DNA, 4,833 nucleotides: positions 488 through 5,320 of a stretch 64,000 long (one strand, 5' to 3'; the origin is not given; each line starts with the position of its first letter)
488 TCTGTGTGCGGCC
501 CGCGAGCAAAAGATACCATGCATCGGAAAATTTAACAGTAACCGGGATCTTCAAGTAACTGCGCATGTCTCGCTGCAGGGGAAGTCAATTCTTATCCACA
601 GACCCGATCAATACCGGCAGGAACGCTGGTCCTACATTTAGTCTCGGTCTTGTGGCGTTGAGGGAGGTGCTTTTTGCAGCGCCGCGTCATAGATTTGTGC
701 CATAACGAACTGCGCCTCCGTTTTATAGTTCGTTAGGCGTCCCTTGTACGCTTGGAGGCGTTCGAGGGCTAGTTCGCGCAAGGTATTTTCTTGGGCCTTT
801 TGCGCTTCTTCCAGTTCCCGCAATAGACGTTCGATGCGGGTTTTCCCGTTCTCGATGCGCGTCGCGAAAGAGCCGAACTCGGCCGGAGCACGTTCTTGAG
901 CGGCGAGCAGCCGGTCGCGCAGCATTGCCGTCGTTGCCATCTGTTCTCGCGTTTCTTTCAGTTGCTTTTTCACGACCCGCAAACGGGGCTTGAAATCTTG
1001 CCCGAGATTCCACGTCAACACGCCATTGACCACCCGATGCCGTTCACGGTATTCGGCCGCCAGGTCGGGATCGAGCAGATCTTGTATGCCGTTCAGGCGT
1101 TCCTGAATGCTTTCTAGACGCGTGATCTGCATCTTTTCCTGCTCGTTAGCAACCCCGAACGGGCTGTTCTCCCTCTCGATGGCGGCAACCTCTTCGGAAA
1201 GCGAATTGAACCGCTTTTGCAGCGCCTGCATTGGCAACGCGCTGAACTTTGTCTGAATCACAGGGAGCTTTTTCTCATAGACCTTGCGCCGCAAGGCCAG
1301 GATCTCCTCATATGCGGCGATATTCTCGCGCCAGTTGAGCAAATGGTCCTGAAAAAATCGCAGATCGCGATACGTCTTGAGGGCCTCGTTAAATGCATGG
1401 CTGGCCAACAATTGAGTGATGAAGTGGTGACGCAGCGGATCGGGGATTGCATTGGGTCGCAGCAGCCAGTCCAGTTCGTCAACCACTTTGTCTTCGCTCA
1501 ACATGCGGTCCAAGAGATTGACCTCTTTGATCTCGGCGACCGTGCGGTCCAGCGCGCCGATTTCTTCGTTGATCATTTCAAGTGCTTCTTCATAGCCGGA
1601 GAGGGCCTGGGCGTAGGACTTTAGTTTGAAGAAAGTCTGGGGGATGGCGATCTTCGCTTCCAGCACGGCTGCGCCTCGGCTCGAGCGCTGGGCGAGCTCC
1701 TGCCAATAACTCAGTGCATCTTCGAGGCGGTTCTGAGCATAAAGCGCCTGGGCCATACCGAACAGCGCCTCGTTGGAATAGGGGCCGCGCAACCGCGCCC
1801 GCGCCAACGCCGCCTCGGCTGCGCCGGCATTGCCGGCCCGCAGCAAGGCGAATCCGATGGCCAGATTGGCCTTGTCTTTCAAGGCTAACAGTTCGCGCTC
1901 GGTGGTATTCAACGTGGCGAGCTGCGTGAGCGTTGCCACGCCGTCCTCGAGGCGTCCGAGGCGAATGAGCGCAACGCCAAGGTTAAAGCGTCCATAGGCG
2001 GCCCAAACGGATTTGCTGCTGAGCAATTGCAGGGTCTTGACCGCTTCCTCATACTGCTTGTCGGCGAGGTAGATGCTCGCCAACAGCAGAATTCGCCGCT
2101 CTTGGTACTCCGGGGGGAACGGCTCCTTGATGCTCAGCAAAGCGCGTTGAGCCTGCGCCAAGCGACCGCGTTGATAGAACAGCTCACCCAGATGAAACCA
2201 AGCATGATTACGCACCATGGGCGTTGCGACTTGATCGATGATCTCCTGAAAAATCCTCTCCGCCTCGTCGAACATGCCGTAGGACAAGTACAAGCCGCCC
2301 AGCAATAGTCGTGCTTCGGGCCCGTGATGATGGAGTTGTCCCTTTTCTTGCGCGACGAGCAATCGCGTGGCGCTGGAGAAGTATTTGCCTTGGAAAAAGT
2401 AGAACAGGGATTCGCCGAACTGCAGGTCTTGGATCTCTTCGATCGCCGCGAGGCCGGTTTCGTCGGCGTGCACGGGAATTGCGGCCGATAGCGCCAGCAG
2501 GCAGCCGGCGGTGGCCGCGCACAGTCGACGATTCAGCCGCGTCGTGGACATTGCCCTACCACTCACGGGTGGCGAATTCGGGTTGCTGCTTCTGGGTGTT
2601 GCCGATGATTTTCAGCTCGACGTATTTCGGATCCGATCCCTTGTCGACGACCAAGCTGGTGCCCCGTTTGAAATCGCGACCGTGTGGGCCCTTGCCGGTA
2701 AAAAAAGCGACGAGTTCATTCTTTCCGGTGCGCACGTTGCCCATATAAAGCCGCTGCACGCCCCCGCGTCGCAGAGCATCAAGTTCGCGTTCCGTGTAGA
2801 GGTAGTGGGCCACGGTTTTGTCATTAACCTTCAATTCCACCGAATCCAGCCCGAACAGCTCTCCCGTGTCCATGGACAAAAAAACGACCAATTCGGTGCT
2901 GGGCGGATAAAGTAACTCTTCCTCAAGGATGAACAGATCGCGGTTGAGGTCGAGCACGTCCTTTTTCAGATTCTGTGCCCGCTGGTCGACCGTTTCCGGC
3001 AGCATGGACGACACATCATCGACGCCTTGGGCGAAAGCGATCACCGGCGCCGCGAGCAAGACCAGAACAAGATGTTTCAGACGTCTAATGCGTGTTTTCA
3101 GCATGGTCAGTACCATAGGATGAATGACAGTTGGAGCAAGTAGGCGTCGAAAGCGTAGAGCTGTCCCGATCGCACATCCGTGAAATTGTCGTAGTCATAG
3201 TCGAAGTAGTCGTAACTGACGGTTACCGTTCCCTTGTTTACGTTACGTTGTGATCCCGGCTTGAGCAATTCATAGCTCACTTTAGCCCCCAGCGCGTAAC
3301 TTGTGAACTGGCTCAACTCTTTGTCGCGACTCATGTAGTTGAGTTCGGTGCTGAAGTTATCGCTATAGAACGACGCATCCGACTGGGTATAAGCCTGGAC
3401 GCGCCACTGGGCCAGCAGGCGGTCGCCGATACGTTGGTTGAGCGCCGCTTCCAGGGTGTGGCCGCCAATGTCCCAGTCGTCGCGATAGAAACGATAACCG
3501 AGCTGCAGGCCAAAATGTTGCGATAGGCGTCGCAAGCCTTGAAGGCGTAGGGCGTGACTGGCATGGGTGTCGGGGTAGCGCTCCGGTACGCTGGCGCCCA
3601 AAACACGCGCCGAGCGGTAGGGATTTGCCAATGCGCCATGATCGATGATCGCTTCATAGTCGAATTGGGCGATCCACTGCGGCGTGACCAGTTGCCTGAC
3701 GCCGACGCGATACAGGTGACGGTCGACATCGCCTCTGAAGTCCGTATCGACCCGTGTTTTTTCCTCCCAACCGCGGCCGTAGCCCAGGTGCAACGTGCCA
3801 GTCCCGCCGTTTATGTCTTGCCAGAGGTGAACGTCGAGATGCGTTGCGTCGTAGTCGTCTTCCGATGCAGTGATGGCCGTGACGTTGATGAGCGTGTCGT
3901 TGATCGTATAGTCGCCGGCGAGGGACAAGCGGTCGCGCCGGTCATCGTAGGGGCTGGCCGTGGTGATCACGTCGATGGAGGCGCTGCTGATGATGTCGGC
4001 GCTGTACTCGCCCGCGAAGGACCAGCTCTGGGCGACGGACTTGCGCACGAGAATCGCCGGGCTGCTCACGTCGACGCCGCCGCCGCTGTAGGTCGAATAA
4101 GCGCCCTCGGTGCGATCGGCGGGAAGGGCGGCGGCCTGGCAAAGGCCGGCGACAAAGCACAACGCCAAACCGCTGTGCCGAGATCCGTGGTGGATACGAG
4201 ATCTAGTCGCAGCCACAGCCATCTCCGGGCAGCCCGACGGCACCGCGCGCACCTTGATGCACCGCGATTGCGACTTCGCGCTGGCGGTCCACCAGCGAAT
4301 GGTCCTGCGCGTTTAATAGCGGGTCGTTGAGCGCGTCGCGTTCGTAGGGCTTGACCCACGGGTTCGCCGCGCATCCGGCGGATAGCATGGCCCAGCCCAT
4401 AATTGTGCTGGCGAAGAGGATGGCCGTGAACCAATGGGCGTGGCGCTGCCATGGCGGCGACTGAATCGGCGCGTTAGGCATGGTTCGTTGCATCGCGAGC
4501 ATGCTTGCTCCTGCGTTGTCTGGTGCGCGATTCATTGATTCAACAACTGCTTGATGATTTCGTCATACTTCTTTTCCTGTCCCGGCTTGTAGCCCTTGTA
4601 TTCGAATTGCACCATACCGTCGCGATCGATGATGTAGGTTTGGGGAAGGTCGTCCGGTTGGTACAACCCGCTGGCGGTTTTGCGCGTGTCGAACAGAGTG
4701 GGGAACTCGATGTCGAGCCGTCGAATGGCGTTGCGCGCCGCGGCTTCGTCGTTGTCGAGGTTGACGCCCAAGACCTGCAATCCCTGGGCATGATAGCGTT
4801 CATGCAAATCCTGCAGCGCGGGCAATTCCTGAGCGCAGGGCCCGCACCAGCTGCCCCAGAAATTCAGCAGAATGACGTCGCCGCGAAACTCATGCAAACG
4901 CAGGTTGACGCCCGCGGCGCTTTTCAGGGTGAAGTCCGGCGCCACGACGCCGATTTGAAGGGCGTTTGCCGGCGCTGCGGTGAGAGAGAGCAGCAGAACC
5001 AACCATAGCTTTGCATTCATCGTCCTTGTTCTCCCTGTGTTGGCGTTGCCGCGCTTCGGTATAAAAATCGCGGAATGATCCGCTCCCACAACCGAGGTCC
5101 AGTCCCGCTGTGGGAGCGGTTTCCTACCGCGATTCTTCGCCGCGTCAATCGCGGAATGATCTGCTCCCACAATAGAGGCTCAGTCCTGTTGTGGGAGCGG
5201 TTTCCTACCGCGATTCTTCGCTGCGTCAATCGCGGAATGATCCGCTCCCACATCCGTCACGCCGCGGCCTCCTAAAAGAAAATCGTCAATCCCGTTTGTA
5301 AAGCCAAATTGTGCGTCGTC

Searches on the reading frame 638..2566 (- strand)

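Call 63: search_protein_families(library=pfam, proteins=[window:638-2566:-], max_evalue=0.00001)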
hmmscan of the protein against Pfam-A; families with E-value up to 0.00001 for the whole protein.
window:638-2566:- (642 aa): 8 families
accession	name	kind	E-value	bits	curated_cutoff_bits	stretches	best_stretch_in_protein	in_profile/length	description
PF14559.12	TPR_19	-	2.9e-14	53.6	25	0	81-114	23-56/68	Tetratricopeptide repeat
PF13432.12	TPR_16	-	7.5e-11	42.7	32.7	0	237-299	3-64/65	Tetratricopeptide repeat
PF00515.34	TPR_1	-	5.1e-09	36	27.8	0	266-290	2-26/34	Tetratricopeptide repeat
PF13428.12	TPR_14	-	2.2e-08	34.4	23.5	0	233-274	3-44/44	Tetratricopeptide repeat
PF07719.23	TPR_2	-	7.4e-08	32.4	27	0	266-293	2-29/34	Tetratricopeptide repeat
PF13174.12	TPR_6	-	1.2e-07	32.4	26.3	0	266-294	1-29/33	Tetratricopeptide repeat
PF12895.13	ANAPC3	-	1.6e-07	31.9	27.2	0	260-327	18-81/82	Anaphase-promoting complex, cyclosome, subunit 3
PF07721.20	TPR_4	-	7.9e-07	29.6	27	0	191-213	2-24/26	Tetratricopeptide repeat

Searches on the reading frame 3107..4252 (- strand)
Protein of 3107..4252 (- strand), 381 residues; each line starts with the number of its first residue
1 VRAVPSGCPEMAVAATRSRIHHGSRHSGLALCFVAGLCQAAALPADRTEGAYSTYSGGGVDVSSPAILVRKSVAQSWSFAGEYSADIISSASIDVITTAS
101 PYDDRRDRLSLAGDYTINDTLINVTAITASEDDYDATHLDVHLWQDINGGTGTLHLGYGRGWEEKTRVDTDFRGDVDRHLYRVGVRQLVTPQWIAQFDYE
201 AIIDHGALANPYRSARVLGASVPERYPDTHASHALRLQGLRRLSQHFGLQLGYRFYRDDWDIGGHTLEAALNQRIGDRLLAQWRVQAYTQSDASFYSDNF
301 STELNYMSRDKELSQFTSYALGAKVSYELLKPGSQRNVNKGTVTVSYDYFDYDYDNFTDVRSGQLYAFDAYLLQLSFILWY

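Call 63: search_protein_families(library=pfam, proteins=[window:3107-4252:-], max_evalue=0.00001)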
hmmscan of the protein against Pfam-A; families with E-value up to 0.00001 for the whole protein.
window:3107-4252:- (381 aa): 1 family
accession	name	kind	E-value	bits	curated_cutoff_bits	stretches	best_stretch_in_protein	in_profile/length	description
PF12094.14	DUF3570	-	4.4e-33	115.2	25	1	181-353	224-397/427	Protein of unknown function (DUF3570)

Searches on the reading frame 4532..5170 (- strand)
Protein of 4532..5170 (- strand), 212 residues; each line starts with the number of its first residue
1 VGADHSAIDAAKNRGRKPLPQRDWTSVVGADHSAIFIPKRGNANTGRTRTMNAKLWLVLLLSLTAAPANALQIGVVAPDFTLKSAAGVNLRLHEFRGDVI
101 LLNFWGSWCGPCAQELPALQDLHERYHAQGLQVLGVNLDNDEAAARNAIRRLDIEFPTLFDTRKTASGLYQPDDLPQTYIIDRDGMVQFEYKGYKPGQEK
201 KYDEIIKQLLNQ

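Call 63: search_protein_families(library=pfam, proteins=[window:4532-5170:-], max_evalue=0.00001)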
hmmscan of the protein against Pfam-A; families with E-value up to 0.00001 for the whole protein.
window:4532-5170:- (212 aa): 5 families
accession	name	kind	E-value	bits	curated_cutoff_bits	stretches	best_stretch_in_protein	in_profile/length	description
PF00578.27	AhpC-TSA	-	1.9e-27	96.1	26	1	73-188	1-122/124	AhpC/TSA family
PF08534.16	Redoxin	-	7.8e-23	81.3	26.6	1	75-206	4-148/148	Redoxin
PF13905.12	Thioredoxin_8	-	2.1e-13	50.8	27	1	97-186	1-93/94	Thioredoxin-like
PF00085.26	Thioredoxin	-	7.4e-07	29.6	23.5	1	98-148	19-69/103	Thioredoxin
PF00255.25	GSHPx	-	3.5e-06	27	27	1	79-136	3-59/108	Glutathione peroxidase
